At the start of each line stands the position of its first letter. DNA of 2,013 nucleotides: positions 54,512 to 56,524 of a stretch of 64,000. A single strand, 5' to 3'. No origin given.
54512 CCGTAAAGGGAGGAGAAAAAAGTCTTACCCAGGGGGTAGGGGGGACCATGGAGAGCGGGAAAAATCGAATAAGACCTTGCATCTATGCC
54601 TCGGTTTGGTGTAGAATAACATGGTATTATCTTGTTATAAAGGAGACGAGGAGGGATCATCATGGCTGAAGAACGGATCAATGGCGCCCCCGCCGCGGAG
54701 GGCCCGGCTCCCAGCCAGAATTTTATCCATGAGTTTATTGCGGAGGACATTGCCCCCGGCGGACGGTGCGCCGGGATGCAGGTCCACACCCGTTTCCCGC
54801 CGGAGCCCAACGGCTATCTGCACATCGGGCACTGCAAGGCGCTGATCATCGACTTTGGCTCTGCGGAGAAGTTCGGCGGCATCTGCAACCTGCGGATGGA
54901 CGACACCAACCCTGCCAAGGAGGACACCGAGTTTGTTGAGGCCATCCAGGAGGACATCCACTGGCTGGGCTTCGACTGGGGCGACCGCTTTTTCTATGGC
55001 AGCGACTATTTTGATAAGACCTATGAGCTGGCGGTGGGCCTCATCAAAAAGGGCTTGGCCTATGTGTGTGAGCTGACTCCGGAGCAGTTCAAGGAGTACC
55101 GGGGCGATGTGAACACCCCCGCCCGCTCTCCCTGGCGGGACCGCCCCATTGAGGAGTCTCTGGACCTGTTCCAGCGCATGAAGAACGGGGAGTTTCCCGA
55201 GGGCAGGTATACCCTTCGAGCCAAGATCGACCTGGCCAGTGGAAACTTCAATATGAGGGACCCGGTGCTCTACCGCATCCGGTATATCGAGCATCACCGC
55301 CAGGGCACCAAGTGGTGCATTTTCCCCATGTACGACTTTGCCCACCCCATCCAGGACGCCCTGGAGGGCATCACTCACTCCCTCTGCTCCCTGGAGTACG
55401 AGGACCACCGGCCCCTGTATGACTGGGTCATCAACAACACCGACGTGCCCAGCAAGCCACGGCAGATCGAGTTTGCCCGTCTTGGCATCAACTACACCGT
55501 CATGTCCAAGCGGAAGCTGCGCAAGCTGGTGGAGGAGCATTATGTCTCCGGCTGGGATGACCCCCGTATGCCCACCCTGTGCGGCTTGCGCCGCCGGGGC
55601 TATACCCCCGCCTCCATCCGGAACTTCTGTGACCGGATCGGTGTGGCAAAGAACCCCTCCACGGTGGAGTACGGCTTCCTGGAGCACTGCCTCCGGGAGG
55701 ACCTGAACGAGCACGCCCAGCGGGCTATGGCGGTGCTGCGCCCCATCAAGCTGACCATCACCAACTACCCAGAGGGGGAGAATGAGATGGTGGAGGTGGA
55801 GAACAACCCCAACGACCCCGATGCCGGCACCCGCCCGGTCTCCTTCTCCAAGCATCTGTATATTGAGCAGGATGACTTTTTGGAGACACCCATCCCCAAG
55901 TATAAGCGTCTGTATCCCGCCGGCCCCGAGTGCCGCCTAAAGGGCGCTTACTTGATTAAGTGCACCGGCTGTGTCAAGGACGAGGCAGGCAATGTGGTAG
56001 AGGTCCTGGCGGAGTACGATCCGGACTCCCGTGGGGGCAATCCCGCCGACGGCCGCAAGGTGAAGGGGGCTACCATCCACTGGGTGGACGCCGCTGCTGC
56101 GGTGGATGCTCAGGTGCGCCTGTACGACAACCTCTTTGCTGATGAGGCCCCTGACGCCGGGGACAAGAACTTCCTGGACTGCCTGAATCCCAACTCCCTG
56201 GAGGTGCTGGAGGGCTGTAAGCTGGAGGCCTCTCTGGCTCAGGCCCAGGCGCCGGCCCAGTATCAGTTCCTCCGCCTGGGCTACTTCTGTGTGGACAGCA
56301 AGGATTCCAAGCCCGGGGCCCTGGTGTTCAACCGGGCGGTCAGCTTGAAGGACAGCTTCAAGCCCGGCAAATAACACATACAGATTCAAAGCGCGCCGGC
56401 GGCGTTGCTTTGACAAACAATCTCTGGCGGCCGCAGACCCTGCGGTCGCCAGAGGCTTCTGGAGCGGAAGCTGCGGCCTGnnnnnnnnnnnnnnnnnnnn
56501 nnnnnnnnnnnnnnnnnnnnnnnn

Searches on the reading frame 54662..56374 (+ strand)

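Call 63: search_protein_families(library=pfam, proteins=[window:54662-56374:+], max_evalue=0.00001)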
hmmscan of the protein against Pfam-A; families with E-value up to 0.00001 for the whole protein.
window:54662-56374:+ (570 aa): 3 families
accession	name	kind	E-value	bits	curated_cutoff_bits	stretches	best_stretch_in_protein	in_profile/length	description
PF00749.27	tRNA-synt_1c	-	6e-106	354.3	23.4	1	40-349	1-313/314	tRNA synthetases class I (E and Q), catalytic domain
PF03950.23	tRNA-synt_1c_C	-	3.8e-27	94.8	23.9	1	352-453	1-91/91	tRNA synthetases class I (E and Q), anti-codon binding domain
PF20974.2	tRNA-synt_1c_C2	-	3.6e-21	76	23.9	1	471-545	1-69/69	tRNA synthetases class I (E and Q), anti-codon binding domain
